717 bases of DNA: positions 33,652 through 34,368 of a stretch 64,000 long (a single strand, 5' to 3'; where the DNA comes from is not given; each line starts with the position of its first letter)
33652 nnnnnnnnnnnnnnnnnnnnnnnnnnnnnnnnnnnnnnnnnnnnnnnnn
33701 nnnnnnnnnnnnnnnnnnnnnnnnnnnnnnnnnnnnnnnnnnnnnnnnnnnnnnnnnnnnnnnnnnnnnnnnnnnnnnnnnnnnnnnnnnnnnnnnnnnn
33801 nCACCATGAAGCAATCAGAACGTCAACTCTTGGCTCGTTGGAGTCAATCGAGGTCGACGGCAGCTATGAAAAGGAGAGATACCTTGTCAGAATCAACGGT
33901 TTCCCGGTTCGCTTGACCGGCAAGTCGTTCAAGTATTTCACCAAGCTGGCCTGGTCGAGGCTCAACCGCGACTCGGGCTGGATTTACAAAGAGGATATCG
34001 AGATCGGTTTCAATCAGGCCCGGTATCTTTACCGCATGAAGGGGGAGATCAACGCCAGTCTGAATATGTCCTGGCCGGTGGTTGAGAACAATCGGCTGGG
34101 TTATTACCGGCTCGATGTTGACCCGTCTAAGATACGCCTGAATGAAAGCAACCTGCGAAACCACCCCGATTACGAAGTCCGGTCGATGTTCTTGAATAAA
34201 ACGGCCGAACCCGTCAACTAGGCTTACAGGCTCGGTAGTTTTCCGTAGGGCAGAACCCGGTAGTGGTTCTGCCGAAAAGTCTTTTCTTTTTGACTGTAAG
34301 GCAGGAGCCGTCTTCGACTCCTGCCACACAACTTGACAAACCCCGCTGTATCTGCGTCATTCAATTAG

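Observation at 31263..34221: Two-gene operon: six-Cys zinc-ribbon miniprotein plus a bacterial Hel308/Ski2-like helicase with an extra OmpR-type winged-helix tail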

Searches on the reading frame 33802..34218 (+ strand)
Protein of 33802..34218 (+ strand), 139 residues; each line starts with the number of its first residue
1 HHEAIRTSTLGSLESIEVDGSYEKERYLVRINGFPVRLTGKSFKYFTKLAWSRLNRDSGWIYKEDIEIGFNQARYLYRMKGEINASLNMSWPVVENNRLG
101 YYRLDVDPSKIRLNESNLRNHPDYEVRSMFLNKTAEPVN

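Call 6: search_protein_families(library=pfam, proteins=[window:33841-34218:+], max_evalue=1)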
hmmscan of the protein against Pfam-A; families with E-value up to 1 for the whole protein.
window:33841-34218:+ (126 aa): 0 families

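Call 27: predict_structure(alignment_id=A2)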
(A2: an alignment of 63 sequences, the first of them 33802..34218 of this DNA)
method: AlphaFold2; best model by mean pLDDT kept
length: 139 residues; sequences in the alignment: 63
mean_pLDDT: 87.6   pTM: 0.83
mean pLDDT of the five models: 87.6, 87.1, 85.2, 84.5, 82.0
residues with pLDDT >= 90: 88; 70-90: 34; 50-70: 14; < 50: 3
segments of 3 or more residues with pLDDT < 50: none
pLDDT, mean of each block of 10 residues (from residue 1): 50 91 97 95 96 94 86 88 89 84 94 97 96 68
secondary structure, 60 per line:
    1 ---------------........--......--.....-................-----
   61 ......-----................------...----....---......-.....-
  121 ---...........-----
elements in order: E16-23 E26-31 E34-38 H40-55 H63-66 H72-87 E94-96 E101-104 E111-113 H115-119 H124-134
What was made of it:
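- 33847..34194 (+): C-terminal OmpR/PhoB-like winged-helix domain (aa 776-891), the most conserved region of the protein. Domain model: pLDDT 87.6, pTM 0.83, topology three strands, a1, a2, a3, b-hairpin (call 27).
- On OmpR/PhoB winged-helix DNA-binding domain (Trans_reg_C, PF00486): The model has pLDDT 87.6 and the expected order of elements (call 27).
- Confident model with OmpR/PhoB topology (call 27).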

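Call 29: fold_search(model_id=the predicted structure, library=pdb)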
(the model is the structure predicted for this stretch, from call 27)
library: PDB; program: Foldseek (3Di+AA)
matches with E <= 10: 279; with E <= 0.001: 0
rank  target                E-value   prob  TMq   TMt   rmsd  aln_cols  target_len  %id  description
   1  4b09_A                1.0e-02  0.99  0.46  0.31  11.2       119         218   13  Structure of unphosphorylated BaeR dimer (released 2013-07-10)
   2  2hwv                  3.2e-02  0.98  0.44  0.57   5.4       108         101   17  Crystal structure of an essential response regulator DNA binding domain, VicRc in Enterococcus faecalis, a member of the (released 2007-01-23)
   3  4b09_B                3.3e-02  0.99  0.48  0.33   4.1       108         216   12  Structure of unphosphorylated BaeR dimer (released 2013-07-10)
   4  8uvk_B                5.4e-02  0.96  0.40  0.27   4.8        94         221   19  CosR DNA bound form II (released 2024-01-31)
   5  8hig_A                6.1e-02  0.96  0.42  0.57   5.6       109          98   14  Co-crystal structure of C-terminal DNA binding domain of Saccharopolyspora erythraea GlnR in complex with its cognate  (released 2023-11-22)
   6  8hih_N                6.1e-02  0.93  0.42  0.28   8.0       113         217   18  Cryo-EM structure of Mycobacterium tuberculosis transcription initiation complex with transcription factor GlnR (released 2023-06-07)
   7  5ju7                  1.2e-01  0.91  0.43  0.54   7.0       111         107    9  DNA BINDING DOMAIN OF E.COLI CADC (released 2017-04-26)
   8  2d1v                  1.4e-01  0.97  0.42  0.55   3.6        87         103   15  Crystal structure of DNA-binding domain of Bacillus subtilis YycF (released 2006-09-12)
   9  8hml_A                1.5e-01  0.85  0.41  0.55   5.7       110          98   14  Co-crystal structure of the C terminal DNA binding domain of Saccharopolyspora erythraea GlnR in complex with its cons (released 2023-06-07)
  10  1gxq                  1.5e-01  0.75  0.39  0.49   7.7       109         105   13  Crystal structure of the PhoB effector domain (released 2002-04-29)
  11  5za3_B                1.8e-01  0.85  0.39  0.51   4.0        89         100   12  Structure of a C-terminal S. mutans response regulator VicR domain (released 2019-02-06)
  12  7lz9                  1.9e-01  0.93  0.42  0.29   3.2        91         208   16  Inactive form of VanR from S. coelicolor (released 2021-07-14)
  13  2zxj_A                1.9e-01  0.87  0.43  0.57   5.4       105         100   15  Crystal structure of YycF DNA-binding domain from Staphylococcus aureus (released 2009-01-20)
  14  5za3_A                1.9e-01  0.69  0.38  0.49   4.1        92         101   16  Structure of a C-terminal S. mutans response regulator VicR domain (released 2019-02-06)
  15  9dlu_MODEL_1_A        2.2e-01  0.93  0.42  0.54   3.3        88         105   16  Solution structure of Staphylococcus aureus response regulator ArlR DNA-binding domain (released 2025-09-17)
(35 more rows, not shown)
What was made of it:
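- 33847..34194 (+): About 45 of the top 50 Foldseek PDB hits are OmpR/PhoB-family DNA-binding domains such as BaeR, VicR, GlnR, CadC and PhoB (call 29).
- Closest known: OmpR/PhoB-family effector domain. Same: The topology matches: an N-terminal three-stranded sheet, three helices with a basic recognition helix, and a C-terminal hairpin wing ending in a G-Y-x-L motif (calls 27, 29).
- About 45 of the top 50 Foldseek PDB hits are OmpR/PhoB-family DNA-binding domains (call 29).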

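Call 30: search_protein_representatives(protein=window:33802-34218:+)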
Query: 139 residues. Proteins with E-value up to 0.001 (for the whole library): 271; up to 1e-10: 139; up to 1e-30: 34. The best 150 are listed.
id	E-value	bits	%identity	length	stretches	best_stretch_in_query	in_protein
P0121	1.4e-58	212.9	75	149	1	14-135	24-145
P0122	1.4e-58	212.9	73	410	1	10-133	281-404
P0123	2.4e-55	202.4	70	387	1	9-131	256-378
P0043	3.0e-55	202.1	74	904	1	9-131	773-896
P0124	4.0e-55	201.7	72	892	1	14-135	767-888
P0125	7.2e-53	194.4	72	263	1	15-134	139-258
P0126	2.4e-52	192.7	73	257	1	15-131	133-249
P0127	1.6e-50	186.8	68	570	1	13-131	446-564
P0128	3.3e-50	185.8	68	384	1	11-130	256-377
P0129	5.8e-50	185.0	72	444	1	15-130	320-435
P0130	5.9e-50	184.9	67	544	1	11-133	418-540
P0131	1.3e-49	183.8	66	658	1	8-129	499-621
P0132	3.8e-47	175.8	66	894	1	14-133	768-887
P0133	1.5e-46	173.9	65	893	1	10-129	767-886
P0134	6.9e-46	171.8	68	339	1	15-129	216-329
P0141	2.9e-40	153.5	56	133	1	9-131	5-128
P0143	3.6e-39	150.0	56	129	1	16-132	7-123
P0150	3.0e-35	137.3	60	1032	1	15-127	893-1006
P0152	3.3e-31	124.2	53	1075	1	15-129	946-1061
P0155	1.4e-30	122.1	51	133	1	12-132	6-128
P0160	8.6e-28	113.1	52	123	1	11-133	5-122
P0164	9.7e-27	109.7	48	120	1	18-129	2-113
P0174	1.3e-23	99.6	43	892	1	15-128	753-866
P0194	1.6e-18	83.1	38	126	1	13-130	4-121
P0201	1.5e-17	80.0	38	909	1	14-128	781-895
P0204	4.0e-17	78.6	39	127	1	12-135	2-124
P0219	1.1e-14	70.7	34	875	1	16-129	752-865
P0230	9.0e-14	67.7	34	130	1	12-132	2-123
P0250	1.5e-11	60.5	29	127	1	21-129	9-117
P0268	7.5e-10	55.0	28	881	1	14-131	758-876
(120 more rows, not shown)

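Call 33: list_cluster_members(proteins=[P0174, P0201, P0219, P0268, P0150, P0152, P0143, P0155, P0164, P0250])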
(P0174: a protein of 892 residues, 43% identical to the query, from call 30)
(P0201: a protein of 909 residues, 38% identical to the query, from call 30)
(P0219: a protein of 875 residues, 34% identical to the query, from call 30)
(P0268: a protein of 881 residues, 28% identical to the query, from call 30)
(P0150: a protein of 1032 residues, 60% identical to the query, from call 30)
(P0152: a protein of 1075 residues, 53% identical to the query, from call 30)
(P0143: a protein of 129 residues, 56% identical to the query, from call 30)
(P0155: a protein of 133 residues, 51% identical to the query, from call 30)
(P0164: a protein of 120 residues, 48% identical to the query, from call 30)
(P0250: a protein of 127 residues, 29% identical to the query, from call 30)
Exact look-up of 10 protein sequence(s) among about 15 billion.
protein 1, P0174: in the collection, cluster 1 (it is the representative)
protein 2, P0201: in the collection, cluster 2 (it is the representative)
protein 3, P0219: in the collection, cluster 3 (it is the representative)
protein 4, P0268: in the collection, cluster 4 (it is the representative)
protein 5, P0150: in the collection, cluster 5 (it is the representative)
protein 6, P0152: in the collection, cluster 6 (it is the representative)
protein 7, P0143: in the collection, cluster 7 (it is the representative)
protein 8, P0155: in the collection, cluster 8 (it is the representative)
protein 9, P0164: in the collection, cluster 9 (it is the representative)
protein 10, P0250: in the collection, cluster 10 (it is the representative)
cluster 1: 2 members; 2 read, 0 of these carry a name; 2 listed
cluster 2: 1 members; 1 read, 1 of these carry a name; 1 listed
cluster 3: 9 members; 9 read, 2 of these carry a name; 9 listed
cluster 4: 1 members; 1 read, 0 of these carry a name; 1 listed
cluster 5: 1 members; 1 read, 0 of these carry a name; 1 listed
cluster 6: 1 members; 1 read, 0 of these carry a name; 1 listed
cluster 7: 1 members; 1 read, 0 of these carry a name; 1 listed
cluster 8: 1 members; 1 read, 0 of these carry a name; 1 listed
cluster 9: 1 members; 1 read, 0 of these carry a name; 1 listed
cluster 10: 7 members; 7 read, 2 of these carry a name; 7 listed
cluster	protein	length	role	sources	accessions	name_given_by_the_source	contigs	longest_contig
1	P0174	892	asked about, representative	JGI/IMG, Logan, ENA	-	-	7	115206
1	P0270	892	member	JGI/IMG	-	-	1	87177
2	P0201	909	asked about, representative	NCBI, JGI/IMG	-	helicase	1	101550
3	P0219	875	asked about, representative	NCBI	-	-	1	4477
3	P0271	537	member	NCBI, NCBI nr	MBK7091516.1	MAG: DEAD/DEAH box helicase [bacterium] | DEAD/DEAH box helicase [bacterium]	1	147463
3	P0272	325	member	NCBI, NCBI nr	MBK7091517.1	MAG: hypothetical protein IPH59_07330 [bacterium] | hypothetical protein [bacterium]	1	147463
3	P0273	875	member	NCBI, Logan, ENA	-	-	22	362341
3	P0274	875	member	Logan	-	-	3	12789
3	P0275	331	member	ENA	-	-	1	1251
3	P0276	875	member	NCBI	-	-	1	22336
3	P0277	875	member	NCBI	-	-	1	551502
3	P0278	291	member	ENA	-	-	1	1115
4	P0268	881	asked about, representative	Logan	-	-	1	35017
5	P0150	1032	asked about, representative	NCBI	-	-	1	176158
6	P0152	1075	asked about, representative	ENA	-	-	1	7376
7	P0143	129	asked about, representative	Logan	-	-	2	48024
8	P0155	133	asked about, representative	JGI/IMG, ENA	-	-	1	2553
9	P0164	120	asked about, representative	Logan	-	-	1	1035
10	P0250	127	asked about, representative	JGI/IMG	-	-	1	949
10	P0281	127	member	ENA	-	-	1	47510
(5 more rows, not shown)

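Call 34: find_encoding_contigs(protein=P0164, flank=6000, max_places=4)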
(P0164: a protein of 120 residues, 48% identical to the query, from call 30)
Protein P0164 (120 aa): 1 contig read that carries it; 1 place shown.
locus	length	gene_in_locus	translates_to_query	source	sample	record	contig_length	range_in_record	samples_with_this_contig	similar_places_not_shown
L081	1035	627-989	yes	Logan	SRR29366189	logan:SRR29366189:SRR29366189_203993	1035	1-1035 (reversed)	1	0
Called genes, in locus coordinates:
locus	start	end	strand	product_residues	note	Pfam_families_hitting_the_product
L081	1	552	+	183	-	?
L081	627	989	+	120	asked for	-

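Call 35: find_encoding_contigs(protein=P0143, flank=7000, max_places=2)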
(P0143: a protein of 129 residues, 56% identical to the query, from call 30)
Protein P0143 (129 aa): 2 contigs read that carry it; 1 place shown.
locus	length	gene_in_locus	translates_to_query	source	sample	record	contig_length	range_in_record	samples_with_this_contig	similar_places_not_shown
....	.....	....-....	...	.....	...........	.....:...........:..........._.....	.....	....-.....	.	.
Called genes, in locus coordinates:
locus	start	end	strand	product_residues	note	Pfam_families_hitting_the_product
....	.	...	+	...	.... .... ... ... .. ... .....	-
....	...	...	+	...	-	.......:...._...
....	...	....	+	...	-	-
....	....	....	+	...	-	-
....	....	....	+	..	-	-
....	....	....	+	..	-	-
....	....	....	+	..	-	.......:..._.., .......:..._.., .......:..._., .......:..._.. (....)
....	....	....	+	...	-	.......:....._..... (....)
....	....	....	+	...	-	-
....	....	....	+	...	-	-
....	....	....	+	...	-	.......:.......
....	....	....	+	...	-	-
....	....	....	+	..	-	-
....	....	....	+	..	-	-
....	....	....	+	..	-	-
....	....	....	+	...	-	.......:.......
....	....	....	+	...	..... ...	-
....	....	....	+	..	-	-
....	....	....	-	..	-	-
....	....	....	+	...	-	-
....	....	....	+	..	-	-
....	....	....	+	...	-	-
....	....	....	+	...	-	-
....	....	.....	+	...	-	-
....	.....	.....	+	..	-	-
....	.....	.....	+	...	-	-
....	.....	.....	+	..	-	-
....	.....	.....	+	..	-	-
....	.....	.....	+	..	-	-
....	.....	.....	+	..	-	-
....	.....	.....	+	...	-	-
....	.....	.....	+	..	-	-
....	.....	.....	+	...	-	-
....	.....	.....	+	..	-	-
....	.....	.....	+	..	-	-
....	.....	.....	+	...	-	-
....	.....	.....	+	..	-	-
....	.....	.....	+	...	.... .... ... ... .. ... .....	-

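Call 36: find_encoding_contigs(protein=P0281, flank=7000, max_places=2)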
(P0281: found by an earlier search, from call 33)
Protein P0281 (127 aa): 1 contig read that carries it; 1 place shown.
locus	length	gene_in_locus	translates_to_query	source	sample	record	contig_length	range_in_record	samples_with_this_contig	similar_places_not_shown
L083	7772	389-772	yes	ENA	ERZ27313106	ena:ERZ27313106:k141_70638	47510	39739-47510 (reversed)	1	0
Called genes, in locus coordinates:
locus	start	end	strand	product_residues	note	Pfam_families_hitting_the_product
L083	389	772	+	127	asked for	-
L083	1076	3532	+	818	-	PF02190:LON_substr_bdg, PF00004:AAA, PF22667:Lon_lid, PF05362:Lon_C, PF13541:ChlI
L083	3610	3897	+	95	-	PF01713:Smr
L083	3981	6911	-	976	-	PF13860:FlgD_ig, PF18962:Por_Secre_tail (weak)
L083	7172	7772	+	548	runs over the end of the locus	PF00404:Dockerin_1 (weak)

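Call 38: find_encoding_contigs(protein=P0174, flank=5000, max_places=2)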
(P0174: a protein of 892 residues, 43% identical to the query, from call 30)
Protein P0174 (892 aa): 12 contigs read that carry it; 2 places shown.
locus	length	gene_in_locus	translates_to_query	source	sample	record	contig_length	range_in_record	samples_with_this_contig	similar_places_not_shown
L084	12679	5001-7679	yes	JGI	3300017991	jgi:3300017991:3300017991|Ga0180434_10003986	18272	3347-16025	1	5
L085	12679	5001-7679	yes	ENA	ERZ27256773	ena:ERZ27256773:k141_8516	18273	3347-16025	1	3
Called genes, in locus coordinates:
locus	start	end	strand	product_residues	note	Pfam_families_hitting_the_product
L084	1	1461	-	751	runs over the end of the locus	PF18072:FGAR-AT_linker, PF00586:AIRS, PF02769:AIRS_C, PF00586:AIRS, PF02769:AIRS_C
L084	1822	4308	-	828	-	PF00404:Dockerin_1 (weak)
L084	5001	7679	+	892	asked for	PF04851:ResIII (weak), PF00270:DEAD, PF22527:DEXQc_Suv3 (weak), PF00271:Helicase_C, PF21280:Helicase_dom4_arc (weak)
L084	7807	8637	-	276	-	-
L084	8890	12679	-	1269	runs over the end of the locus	-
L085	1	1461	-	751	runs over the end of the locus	PF18072:FGAR-AT_linker, PF00586:AIRS, PF02769:AIRS_C, PF00586:AIRS, PF02769:AIRS_C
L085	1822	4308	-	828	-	PF00404:Dockerin_1 (weak)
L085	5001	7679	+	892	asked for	PF04851:ResIII (weak), PF00270:DEAD, PF22527:DEXQc_Suv3 (weak), PF00271:Helicase_C, PF21280:Helicase_dom4_arc (weak)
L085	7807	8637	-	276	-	-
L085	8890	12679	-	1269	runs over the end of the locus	-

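Call 39: find_encoding_contigs(protein=P0273, flank=5000, max_places=2)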
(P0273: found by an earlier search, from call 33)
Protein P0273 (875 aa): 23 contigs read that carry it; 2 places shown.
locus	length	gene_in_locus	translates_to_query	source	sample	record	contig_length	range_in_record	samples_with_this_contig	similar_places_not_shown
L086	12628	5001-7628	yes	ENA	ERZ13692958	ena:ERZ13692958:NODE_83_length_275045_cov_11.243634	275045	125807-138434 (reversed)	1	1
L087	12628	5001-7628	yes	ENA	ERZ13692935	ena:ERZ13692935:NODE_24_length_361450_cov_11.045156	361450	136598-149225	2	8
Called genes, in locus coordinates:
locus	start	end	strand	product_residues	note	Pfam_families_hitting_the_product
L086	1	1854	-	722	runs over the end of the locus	PF24248:DUF7451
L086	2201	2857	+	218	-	-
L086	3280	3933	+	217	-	-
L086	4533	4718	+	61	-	-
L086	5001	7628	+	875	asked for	PF04851:ResIII (weak), PF00270:DEAD, PF22527:DEXQc_Suv3, PF00271:Helicase_C, PF21280:Helicase_dom4_arc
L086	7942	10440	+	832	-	PF02190:LON_substr_bdg, PF00004:AAA, PF22667:Lon_lid, PF05362:Lon_C, PF13541:ChlI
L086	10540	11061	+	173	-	PF01066:CDP-OH_P_transf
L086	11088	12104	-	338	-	PF13620:CarboxypepD_reg (faint)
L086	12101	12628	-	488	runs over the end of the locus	-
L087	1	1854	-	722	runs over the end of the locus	PF24248:DUF7451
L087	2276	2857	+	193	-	-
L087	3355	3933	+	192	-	-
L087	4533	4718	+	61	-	-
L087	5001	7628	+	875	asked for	PF04851:ResIII (weak), PF00270:DEAD, PF22527:DEXQc_Suv3, PF00271:Helicase_C, PF21280:Helicase_dom4_arc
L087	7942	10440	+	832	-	PF02190:LON_substr_bdg, PF00004:AAA, PF22667:Lon_lid, PF05362:Lon_C, PF13541:ChlI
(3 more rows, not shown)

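Call 40: find_encoding_contigs(protein=P0150, flank=5000, max_places=2)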
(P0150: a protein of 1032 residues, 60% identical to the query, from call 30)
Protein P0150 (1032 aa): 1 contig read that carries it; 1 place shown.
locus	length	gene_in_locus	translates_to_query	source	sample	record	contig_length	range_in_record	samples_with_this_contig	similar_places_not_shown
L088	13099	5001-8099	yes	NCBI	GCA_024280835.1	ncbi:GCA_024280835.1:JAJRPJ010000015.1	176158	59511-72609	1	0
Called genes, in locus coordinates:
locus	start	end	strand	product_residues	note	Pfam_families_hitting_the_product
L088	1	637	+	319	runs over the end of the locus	-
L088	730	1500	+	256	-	PF01618:MotA_ExbB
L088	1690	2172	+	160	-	PF02472:ExbD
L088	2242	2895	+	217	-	PF02472:ExbD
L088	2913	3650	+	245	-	PF03544:TonB_C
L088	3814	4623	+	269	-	PF03544:TonB_C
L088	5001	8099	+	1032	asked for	PF00270:DEAD, PF00271:Helicase_C (weak)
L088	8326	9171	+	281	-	PF02190:LON_substr_bdg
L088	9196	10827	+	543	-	PF00004:AAA, PF22667:Lon_lid (weak), PF05362:Lon_C, PF13541:ChlI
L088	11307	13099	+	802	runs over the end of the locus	PF19190:BACON_2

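Call 41: find_encoding_contigs(protein=P0201, flank=5000, max_places=2)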
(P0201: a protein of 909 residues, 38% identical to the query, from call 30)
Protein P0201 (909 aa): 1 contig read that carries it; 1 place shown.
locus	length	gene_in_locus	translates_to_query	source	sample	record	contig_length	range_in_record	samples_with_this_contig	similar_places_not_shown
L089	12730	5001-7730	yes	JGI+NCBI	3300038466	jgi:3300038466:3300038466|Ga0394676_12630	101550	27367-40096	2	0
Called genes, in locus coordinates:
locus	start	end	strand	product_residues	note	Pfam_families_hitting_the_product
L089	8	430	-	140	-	-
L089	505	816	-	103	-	-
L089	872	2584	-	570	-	-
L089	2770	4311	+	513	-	PF13860:FlgD_ig (weak), PF18962:Por_Secre_tail (weak)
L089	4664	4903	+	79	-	-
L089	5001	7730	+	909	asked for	PF04851:ResIII (weak), PF00270:DEAD, PF22527:DEXQc_Suv3 (faint)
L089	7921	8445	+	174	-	PF01797:Y1_Tnp (weak)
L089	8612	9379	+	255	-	-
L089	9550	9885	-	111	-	-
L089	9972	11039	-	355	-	-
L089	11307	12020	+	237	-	-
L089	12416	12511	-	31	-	-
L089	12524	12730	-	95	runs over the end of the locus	PF00216:Bac_DNA_binding, PF18291:HU-HIG, PF14908:HU-CCDC81_euk_1 (weak)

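Call 68: search_protein_families(library=phrogs, proteins=[window:33802-34218:+, P0143, P0155, P0141, P0160], max_evalue=0.01)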
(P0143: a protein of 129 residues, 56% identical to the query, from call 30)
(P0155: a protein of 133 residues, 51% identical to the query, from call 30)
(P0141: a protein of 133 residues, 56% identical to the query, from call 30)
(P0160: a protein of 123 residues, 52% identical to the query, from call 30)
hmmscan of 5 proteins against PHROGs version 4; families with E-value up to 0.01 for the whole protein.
window:33802-34218:+ (139 aa): 0 families

P0143 (129 aa): 0 families

P0155 (133 aa): 0 families

P0141 (133 aa): 0 families

P0160 (123 aa): 0 families

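Call 69: search_protein_families(library=pfam, proteins=[P0143, P0155, P0141, P0160, P0204, P0230, P0250, P0194], max_evalue=1)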
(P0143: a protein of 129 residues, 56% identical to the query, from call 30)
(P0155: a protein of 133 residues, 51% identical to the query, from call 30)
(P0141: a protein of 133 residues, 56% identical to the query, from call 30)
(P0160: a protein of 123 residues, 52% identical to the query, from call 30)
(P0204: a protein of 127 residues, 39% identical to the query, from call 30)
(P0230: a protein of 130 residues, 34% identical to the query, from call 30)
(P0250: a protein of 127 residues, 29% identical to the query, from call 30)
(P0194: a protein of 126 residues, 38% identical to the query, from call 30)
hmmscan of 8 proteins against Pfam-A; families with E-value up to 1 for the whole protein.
P0143 (129 aa): 1 family
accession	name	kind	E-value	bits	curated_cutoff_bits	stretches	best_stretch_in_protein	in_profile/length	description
PF24027.1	DUF7338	-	0.096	12.8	27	1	30-83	70-122/180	Family of unknown function (DUF7338)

P0155 (133 aa): 0 families

P0141 (133 aa): 0 families

P0160 (123 aa): 2 families
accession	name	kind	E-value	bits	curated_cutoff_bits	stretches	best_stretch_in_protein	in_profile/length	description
PF00572.24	Ribosomal_L13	-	0.11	13.1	23.8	1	19-57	38-76/119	Ribosomal protein L13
PF07550.17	Shr-like_HID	-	0.2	12.6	22.3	0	4-38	25-57/82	Heme-binding protein Shr-like, Hb-interacting domain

P0204 (127 aa): 1 family
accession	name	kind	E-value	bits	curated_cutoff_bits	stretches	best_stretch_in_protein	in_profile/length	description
PF18281.7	BILBO1_N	-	0.18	12.5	28.3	1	62-92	46-76/92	BILBO1 N-terminal domain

P0230 (130 aa): 1 family
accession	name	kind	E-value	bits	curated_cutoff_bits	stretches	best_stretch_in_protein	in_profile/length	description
PF07495.19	Y_Y_Y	-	0.1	13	26.6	1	61-99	4-45/65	Y_Y_Y domain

P0250 (127 aa): 0 families

P0194 (126 aa): 0 families
